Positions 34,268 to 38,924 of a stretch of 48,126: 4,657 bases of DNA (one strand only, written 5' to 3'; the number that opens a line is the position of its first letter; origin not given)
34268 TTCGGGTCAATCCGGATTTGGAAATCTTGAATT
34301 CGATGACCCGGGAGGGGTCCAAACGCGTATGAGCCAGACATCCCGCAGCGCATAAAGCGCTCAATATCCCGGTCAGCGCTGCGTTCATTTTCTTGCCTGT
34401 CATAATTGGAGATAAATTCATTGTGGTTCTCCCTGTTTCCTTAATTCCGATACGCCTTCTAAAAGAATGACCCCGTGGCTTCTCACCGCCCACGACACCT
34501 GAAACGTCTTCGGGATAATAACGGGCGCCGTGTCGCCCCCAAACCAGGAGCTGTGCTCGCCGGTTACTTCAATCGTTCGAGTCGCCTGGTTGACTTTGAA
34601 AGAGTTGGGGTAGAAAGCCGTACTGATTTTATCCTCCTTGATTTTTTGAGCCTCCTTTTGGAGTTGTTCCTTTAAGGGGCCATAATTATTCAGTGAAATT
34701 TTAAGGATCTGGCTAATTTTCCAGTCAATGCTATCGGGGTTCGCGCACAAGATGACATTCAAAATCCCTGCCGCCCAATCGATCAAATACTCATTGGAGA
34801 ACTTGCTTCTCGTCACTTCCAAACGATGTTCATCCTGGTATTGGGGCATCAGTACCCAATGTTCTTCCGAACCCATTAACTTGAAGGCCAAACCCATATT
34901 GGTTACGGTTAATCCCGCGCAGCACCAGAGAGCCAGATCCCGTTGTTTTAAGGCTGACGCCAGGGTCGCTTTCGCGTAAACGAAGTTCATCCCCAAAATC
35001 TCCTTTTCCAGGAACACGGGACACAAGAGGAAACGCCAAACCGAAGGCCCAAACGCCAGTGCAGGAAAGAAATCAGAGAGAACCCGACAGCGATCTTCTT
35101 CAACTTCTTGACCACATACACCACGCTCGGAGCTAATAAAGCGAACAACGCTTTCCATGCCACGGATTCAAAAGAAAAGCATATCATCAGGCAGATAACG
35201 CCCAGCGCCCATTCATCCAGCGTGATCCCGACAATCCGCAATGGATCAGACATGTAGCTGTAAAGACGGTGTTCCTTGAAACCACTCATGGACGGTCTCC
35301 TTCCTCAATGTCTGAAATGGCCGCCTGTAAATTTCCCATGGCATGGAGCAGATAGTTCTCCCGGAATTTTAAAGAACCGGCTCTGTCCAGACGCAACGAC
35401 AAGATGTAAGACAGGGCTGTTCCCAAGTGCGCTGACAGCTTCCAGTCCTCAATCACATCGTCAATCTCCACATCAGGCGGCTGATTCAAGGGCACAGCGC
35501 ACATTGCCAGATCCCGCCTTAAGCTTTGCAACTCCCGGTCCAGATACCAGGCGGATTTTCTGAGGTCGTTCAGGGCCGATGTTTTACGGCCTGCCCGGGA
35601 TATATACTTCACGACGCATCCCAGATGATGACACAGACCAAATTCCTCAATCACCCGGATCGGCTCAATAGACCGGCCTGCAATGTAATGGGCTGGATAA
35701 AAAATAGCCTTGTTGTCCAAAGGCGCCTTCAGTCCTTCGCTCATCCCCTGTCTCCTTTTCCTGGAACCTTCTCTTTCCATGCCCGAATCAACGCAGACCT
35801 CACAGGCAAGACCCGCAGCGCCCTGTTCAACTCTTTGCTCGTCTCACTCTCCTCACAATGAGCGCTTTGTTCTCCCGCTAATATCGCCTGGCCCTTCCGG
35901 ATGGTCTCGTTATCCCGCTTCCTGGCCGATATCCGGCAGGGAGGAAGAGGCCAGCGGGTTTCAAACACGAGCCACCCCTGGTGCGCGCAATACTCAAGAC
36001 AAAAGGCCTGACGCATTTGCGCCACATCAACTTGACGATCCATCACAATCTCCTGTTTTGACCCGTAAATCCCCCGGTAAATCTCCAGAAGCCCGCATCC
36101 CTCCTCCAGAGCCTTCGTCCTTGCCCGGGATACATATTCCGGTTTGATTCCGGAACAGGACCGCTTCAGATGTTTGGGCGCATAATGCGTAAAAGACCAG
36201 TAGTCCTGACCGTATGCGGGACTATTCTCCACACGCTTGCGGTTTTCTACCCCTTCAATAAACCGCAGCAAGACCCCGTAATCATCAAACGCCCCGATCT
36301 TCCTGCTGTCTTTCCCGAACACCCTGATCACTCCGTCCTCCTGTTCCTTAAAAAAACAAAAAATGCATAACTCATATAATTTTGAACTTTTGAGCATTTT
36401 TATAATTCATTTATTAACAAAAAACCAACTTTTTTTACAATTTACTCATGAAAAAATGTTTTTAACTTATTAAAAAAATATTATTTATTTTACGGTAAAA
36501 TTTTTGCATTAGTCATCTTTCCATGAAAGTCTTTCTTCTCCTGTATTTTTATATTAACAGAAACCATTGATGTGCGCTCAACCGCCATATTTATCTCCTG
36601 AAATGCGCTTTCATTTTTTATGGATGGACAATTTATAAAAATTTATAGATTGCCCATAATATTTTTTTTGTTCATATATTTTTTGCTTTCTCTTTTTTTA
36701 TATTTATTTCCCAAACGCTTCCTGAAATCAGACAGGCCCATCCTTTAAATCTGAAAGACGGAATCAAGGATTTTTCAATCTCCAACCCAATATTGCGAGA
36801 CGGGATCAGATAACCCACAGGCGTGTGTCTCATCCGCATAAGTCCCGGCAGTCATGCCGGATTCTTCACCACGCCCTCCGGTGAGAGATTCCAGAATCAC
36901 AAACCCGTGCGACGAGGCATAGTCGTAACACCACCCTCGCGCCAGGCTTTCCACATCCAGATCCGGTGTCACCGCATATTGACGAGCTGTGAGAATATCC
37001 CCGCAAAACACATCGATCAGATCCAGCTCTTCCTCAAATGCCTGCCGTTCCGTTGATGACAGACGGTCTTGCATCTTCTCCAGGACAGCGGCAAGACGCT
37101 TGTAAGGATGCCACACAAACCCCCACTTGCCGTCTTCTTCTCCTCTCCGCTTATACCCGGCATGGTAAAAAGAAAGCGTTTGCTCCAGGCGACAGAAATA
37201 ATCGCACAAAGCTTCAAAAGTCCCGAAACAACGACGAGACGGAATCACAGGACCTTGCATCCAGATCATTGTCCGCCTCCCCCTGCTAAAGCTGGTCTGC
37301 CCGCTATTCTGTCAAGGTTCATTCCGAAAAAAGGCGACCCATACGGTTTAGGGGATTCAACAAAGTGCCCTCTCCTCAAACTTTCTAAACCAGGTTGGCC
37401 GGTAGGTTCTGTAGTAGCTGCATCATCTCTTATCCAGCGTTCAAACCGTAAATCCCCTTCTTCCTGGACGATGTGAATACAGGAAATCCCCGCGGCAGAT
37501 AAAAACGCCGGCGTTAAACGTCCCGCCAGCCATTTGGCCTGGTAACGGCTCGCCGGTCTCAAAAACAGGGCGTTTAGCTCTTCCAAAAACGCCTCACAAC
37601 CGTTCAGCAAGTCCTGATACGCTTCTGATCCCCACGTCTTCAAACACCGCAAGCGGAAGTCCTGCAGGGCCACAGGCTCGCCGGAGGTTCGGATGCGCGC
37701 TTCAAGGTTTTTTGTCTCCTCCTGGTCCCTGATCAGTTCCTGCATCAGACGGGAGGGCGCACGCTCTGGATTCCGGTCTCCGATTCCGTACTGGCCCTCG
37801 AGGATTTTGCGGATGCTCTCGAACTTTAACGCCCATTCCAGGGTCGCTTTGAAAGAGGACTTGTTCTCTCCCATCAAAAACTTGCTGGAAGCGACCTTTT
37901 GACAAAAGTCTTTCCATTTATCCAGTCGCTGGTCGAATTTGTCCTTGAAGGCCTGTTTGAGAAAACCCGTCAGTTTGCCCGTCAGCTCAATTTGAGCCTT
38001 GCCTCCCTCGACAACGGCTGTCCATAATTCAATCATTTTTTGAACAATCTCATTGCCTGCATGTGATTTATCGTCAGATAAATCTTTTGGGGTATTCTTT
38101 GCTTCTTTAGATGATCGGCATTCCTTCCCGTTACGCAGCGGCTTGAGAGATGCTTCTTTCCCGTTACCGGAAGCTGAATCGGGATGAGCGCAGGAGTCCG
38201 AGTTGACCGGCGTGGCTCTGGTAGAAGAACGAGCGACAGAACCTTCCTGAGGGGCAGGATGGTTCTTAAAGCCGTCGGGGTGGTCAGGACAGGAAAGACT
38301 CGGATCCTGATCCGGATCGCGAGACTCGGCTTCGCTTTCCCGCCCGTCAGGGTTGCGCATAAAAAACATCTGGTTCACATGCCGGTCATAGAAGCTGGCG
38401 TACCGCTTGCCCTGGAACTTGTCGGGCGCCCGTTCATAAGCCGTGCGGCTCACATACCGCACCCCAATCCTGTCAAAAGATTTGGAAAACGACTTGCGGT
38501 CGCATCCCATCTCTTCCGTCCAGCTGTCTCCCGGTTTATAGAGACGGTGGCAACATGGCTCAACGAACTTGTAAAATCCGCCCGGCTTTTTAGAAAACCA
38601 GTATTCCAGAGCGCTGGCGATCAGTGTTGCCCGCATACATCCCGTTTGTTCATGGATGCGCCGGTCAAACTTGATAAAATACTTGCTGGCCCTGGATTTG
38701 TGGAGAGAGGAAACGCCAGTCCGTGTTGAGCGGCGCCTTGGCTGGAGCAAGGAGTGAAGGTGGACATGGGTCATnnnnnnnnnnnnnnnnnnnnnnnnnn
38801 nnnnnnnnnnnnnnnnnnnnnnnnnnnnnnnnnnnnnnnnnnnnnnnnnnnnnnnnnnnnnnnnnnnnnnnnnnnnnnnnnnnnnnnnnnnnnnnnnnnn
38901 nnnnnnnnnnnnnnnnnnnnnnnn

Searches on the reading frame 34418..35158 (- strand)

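Call 12: search_protein_families(library=pfam, proteins=[window:34418-35158:-], max_evalue=0.001)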
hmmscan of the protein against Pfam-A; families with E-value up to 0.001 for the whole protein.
window:34418-35158:- (246 aa): 1 family
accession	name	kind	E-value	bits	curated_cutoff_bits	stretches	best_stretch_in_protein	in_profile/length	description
PF05309.16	TraE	-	8.2e-26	91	24.8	1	57-235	1-179/182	TraE protein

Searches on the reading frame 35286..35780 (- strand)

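Call 5: search_protein_families(library=pfam, proteins=[window:35286-35780:-], max_evalue=0.1)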
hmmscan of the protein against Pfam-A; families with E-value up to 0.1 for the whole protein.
window:35286-35780:- (164 aa): 1 family
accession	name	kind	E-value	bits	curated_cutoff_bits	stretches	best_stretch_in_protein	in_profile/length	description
PF11753.13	DUF3310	-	1.3e-12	48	24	1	28-81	3-60/60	Protein of unknwon function (DUF3310)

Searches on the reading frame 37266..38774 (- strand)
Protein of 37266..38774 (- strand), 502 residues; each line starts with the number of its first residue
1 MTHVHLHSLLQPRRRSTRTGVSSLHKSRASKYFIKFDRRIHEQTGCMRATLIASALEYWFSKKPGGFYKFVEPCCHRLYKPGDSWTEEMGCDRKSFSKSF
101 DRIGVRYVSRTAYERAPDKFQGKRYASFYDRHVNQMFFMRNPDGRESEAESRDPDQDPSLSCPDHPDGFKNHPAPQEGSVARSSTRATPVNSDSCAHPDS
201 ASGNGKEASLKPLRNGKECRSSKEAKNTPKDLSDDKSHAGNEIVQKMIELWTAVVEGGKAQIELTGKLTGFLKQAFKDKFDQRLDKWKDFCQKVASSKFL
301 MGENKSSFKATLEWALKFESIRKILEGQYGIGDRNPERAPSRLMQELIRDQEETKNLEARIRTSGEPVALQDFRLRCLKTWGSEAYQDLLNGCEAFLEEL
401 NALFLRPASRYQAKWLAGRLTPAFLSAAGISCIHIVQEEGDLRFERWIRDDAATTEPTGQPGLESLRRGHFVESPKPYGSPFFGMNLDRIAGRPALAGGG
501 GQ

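Call 5: search_protein_families(library=pfam, proteins=[window:37266-38774:-], max_evalue=0.1)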
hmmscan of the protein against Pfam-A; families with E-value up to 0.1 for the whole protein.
window:37266-38774:- (502 aa): 0 families

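Call 10: search_protein_families(library=ncbifam, proteins=[window:37266-38774:-], max_evalue=0.1)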
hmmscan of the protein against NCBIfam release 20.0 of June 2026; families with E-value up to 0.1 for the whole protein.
window:37266-38774:- (502 aa): 0 families

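Call 21: find_related_loci(query=A3, collection=genome_contigs, flank=6000)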
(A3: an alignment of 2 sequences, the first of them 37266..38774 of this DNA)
Query A3 (502 aa) in genome_contigs; peptide patterns used: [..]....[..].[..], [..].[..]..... (x = any residue, [..] = any of these).
110 stretches matched a pattern; 7 encode a relative of the query (tblastn E <= 1e-3); 7 distinct loci.
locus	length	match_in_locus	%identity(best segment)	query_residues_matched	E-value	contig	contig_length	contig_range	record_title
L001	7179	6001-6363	38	34-141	6e-25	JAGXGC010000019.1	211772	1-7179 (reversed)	MAG: Sideroxydans sp. isolate LH_M3 k141_869251, whole genome shotgun sequence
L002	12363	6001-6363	38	34-141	2e-24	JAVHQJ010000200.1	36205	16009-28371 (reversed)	MAG: Sideroxydans sp. isolate WB02no21_51_77 NODE_345_length_36205_cov_41_766971, whole genome shotgun sequence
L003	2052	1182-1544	38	34-141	1e-24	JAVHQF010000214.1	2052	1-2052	MAG: Sideroxydans sp. isolate WB02no21_52_32 NODE_40829_length_2052_cov_40_814722, whole genome shotgun sequence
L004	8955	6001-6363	38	34-141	2e-23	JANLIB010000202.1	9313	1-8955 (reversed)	MAG: Gallionella sp. isolate S40-4 k99_20552, whole genome shotgun sequence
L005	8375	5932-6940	40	43-151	2e-19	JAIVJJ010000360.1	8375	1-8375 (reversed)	MAG: Acidobacteria bacterium isolate MAG47 MTG47_13736, whole genome shotgun sequence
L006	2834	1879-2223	31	34-141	2e-16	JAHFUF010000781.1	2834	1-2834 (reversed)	MAG: Blastocatellia bacterium isolate nzgw73 NODE_124959_length_2835_cov_2.095063, whole genome shotgun sequence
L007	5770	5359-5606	38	34-103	8e-12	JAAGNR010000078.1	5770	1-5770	MAG: Ferrovum sp. isolate MAG_7_316B k99_1764668, whole genome shotgun sequence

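Call 22: find_homologous_proteins(query=window:37266-38774:-, max_evalue=0.00001)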
Query window:37266-38774:- (502 aa): 118 proteins with E <= 0.00001 among 8000 candidates.
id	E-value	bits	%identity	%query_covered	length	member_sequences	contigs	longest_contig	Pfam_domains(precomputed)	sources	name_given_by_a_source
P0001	0.0e+0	1170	100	100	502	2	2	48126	-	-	-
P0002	9.1e-138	479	54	83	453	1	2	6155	-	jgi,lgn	-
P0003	1.4e-117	412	50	83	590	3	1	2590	-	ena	-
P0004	1.4e-117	412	48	86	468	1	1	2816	-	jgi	-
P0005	7.1e-117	410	49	86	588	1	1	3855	-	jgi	jgi:hypothetical protein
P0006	5.9e-112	394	47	83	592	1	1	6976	-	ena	-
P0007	1.1e-110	389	46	87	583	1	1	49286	-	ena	-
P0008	4.3e-109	384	45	83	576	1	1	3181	-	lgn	-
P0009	5.8e-109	384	47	83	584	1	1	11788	PF11638.14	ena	-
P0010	9.2e-102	360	44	86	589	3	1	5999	PF11638.14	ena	-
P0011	1.0e-101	360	47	86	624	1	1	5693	PF11638.14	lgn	-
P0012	1.4e-101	359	45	88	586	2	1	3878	PF11638.14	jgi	-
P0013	1.9e-100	356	46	83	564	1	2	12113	PF11638.14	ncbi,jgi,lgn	jgi:hypothetical protein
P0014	1.7e-99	353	45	83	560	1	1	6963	PF11638.14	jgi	-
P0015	6.3e-99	351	46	83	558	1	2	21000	-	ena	-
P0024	1.5e-96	343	52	71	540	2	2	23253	PF11638.14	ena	-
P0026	2.4e-95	339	51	71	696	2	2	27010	PF11638.14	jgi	jgi:hypothetical protein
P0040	2.1e-85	306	46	72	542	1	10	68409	PF11638.14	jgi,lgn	jgi:hypothetical protein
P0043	4.2e-81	292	46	71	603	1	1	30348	PF11638.14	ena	-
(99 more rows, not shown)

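Call 23: find_encoding_contigs(protein=P0007, flank=8000, max_places=3)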
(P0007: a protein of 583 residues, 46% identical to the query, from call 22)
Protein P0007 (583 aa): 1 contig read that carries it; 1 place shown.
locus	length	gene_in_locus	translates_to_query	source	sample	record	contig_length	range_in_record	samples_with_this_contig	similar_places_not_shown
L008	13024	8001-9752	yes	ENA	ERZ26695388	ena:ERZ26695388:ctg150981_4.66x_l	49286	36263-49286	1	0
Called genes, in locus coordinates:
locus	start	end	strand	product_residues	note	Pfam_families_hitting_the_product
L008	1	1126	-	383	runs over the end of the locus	PF25948:DUF7986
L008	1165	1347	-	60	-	-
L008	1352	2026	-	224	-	PF04229:GrpB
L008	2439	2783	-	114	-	-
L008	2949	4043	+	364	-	PF13737:DDE_Tnp_1_5, PF01609:DDE_Tnp_1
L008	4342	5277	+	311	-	PF00126:HTH_1, PF03466:LysR_substrate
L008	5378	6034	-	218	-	-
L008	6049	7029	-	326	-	PF01656:CbiA, PF02374:ArsA_ATPase (faint), PF06564:CBP_BcsQ, PF09140:MipZ (faint), PF13614:AAA_31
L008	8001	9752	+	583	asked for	-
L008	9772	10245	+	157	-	PF04352:ProQ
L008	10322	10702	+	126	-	-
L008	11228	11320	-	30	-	-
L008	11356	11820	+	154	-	-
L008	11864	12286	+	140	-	-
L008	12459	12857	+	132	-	-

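Call 24: find_encoding_contigs(protein=P0002, flank=6000, max_places=3)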
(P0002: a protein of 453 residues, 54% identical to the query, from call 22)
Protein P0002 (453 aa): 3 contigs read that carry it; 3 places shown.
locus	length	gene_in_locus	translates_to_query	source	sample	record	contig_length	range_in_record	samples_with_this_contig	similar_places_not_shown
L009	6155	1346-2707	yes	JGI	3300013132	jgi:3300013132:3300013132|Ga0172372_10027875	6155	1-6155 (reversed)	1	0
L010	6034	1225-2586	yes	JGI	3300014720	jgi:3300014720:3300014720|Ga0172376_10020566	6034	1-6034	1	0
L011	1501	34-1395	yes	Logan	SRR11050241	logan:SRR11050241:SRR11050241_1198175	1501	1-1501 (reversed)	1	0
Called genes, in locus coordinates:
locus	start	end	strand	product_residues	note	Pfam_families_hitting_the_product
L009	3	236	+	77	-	?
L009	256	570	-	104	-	-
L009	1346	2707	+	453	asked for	-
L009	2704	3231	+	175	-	-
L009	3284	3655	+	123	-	-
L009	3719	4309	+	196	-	-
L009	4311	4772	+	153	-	PF11753:DUF3310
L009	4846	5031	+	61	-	-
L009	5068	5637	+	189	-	PF05309:TraE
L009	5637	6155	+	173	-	?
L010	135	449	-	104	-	-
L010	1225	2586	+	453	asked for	-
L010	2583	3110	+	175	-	-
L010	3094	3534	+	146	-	-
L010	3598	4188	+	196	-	-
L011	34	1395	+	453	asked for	-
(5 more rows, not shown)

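Call 25: find_encoding_contigs(protein=P0015, flank=8000, max_places=3)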
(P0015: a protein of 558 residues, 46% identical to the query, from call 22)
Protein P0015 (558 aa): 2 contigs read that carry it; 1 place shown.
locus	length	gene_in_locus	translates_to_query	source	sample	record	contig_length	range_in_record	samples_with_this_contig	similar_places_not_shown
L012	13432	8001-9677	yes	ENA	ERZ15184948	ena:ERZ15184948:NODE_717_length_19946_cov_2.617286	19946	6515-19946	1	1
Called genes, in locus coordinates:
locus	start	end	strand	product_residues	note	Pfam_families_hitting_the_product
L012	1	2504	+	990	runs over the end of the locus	PF13700:DUF4158, PF01526:DDE_Tnp_Tn3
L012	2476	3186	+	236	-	PF00589:Phage_integrase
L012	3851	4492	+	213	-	PF01656:CbiA, PF09140:MipZ (weak), PF13614:AAA_31 (weak)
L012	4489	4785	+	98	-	-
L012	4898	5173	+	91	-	PF15978:TnsD (weak)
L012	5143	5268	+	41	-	-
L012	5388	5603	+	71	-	-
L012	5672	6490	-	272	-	PF02195:ParB_N, PF17762:HTH_ParB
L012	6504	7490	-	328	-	PF01656:CbiA, PF02374:ArsA_ATPase (weak), PF09140:MipZ (faint), PF13614:AAA_31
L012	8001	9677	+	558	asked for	-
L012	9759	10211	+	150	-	PF04352:ProQ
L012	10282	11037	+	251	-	PF13340:DUF4096, PF01609:DDE_Tnp_1, PF13359:DDE_Tnp_4 (weak), PF13612:DDE_Tnp_1_3, PF13586:DDE_Tnp_1_2 (weak)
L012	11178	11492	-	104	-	-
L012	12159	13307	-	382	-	PF13808:DDE_Tnp_1_assoc, PF01609:DDE_Tnp_1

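Call 33: find_related_loci(query=A4, collection=metagenome_contigs, flank=5000)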
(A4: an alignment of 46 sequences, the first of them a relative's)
Query A4 (502 aa) in metagenome_contigs; peptide patterns used: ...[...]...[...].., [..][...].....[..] (x = any residue, [..] = any of these).
197 stretches matched a pattern; 44 encode a relative of the query (tblastn E <= 1e-3); 44 distinct loci.
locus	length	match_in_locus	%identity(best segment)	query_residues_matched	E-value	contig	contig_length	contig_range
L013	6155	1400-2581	54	31-448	7e-146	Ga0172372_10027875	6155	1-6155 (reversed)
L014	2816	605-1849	48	20-452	1e-131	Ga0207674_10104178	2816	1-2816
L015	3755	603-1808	44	31-450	3e-109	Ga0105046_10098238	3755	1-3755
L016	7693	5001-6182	44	32-469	1e-105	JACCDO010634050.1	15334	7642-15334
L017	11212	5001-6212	43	31-450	3e-100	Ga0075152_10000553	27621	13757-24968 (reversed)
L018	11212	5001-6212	43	31-450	1e-95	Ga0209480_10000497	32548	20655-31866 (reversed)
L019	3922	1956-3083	44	33-428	1e-94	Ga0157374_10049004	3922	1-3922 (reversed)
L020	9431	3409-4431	43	32-416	1e-85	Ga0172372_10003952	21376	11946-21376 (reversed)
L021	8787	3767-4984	40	32-450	3e-85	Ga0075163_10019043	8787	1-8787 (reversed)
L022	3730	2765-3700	42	32-386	1e-83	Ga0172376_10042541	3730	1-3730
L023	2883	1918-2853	42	32-386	6e-83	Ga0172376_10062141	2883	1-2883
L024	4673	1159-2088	45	1-195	5e-29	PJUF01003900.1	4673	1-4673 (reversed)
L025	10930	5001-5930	45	1-195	6e-29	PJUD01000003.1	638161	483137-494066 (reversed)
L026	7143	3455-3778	45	34-141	3e-26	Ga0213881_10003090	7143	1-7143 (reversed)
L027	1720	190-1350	27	24-393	4e-25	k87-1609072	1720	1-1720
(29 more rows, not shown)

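Call 39: find_encoding_contigs(protein=P0040, flank=6000, max_places=4)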
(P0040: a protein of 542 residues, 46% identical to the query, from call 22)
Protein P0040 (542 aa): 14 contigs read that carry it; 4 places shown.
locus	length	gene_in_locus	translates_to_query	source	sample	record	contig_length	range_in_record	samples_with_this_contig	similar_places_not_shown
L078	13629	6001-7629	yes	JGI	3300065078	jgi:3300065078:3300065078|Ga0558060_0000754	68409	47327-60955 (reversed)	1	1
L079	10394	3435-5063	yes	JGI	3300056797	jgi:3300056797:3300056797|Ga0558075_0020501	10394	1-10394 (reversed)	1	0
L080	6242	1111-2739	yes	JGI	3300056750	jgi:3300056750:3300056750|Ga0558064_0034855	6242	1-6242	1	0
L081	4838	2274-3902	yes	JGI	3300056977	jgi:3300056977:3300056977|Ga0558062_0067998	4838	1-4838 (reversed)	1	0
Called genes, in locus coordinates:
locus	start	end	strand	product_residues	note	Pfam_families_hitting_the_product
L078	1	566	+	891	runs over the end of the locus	PF12937:F-box-like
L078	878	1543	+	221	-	-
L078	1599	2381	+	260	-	-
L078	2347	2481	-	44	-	-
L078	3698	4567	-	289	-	PF02195:ParB_N, PF17762:HTH_ParB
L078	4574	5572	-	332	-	PF01656:CbiA, PF02374:ArsA_ATPase (weak), PF06564:CBP_BcsQ, PF07015:VirC1 (faint), PF09140:MipZ (weak), PF10609:ParA (weak), PF13614:AAA_31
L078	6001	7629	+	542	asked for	PF11638:DnaA_N (weak)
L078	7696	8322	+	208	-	PF17761:DUF1016_N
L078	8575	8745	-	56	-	-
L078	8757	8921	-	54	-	-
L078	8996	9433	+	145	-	-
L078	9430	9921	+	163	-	-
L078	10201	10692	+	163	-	-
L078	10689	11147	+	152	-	PF11753:DUF3310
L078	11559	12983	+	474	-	-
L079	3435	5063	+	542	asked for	PF11638:DnaA_N (weak)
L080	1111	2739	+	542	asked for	PF11638:DnaA_N (weak)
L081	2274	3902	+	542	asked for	PF11638:DnaA_N (weak)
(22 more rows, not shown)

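Call 40: find_encoding_contigs(protein=P0043, flank=6000, max_places=2)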
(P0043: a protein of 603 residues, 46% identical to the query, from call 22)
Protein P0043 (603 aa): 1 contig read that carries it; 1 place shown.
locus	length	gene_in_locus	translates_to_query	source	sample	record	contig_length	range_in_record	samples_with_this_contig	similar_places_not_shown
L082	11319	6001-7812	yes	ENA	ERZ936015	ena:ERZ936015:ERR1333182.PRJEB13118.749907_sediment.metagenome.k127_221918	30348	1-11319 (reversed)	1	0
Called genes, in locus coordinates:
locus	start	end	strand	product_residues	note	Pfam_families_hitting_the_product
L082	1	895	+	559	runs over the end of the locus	PF00916:Sulfate_transp, PF01740:STAS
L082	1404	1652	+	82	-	-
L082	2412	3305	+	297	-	PF00126:HTH_1, PF03466:LysR_substrate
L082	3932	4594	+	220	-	PF01656:CbiA, PF02374:ArsA_ATPase (faint), PF06564:CBP_BcsQ (faint), PF07015:VirC1, PF09140:MipZ (weak), PF10609:ParA (weak), PF13614:AAA_31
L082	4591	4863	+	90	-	-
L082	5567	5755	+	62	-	-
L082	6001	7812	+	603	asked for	PF11638:DnaA_N (faint)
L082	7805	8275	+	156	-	PF04352:ProQ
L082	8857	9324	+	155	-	-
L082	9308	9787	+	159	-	-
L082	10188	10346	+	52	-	-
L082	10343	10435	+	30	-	-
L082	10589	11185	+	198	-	-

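Call 41: find_encoding_contigs(protein=P0026, flank=6000, max_places=2)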
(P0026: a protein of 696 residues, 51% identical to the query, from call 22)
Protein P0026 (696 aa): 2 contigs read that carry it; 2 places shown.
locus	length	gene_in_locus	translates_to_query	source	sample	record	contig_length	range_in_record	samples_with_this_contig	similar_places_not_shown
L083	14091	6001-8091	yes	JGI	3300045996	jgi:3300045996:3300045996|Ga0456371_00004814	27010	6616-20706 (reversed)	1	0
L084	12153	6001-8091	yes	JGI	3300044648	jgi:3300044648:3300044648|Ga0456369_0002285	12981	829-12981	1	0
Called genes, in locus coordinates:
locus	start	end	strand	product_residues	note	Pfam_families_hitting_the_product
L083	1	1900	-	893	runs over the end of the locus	PF13606:Ank_3 (faint), PF00023:Ank (faint), PF12796:Ank_2, PF13637:Ank_4 (faint), PF13857:Ank_5 (faint), PF12796:Ank_2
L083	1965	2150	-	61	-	-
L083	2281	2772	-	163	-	PF00589:Phage_integrase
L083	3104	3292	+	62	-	-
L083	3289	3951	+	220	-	PF01656:CbiA, PF02374:ArsA_ATPase (faint), PF06564:CBP_BcsQ (faint), PF07015:VirC1, PF09140:MipZ (weak), PF10609:ParA (weak), PF13614:AAA_31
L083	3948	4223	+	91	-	-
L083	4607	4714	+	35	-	-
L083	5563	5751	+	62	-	-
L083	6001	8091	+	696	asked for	PF11638:DnaA_N (weak)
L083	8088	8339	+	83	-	-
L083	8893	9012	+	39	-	-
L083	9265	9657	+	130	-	-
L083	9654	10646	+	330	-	-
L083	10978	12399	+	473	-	-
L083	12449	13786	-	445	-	-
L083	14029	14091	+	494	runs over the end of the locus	PF00772:DnaB, PF13481:AAA_25, PF03796:DnaB_C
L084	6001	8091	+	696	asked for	PF11638:DnaA_N (weak)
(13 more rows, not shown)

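Call 42: find_encoding_contigs(protein=P0024, flank=6000, max_places=2)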
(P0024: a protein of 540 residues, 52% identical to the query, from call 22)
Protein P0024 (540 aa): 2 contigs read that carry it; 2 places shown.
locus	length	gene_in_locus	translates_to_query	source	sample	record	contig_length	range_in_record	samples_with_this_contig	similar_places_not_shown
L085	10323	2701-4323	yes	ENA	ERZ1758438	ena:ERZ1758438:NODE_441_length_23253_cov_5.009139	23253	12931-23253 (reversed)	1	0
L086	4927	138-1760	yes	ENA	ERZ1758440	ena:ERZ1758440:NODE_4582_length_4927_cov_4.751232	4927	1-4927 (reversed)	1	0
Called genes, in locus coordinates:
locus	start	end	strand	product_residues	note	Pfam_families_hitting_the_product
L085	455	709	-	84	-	-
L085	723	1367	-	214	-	PF01656:CbiA, PF02374:ArsA_ATPase (faint), PF06564:CBP_BcsQ (faint), PF07015:VirC1, PF09140:MipZ, PF10609:ParA (weak), PF13614:AAA_31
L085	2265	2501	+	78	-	-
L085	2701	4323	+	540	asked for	PF11638:DnaA_N (faint)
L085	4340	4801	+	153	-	PF04352:ProQ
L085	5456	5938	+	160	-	-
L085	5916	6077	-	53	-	-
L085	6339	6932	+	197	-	-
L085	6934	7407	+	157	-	PF11753:DUF3310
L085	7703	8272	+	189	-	PF05309:TraE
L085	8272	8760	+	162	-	PF06586:TraK_N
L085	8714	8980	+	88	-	PF23536:TraK_C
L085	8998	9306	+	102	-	-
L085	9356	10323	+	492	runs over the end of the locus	PF03743:TrbI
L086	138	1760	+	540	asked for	PF11638:DnaA_N (faint)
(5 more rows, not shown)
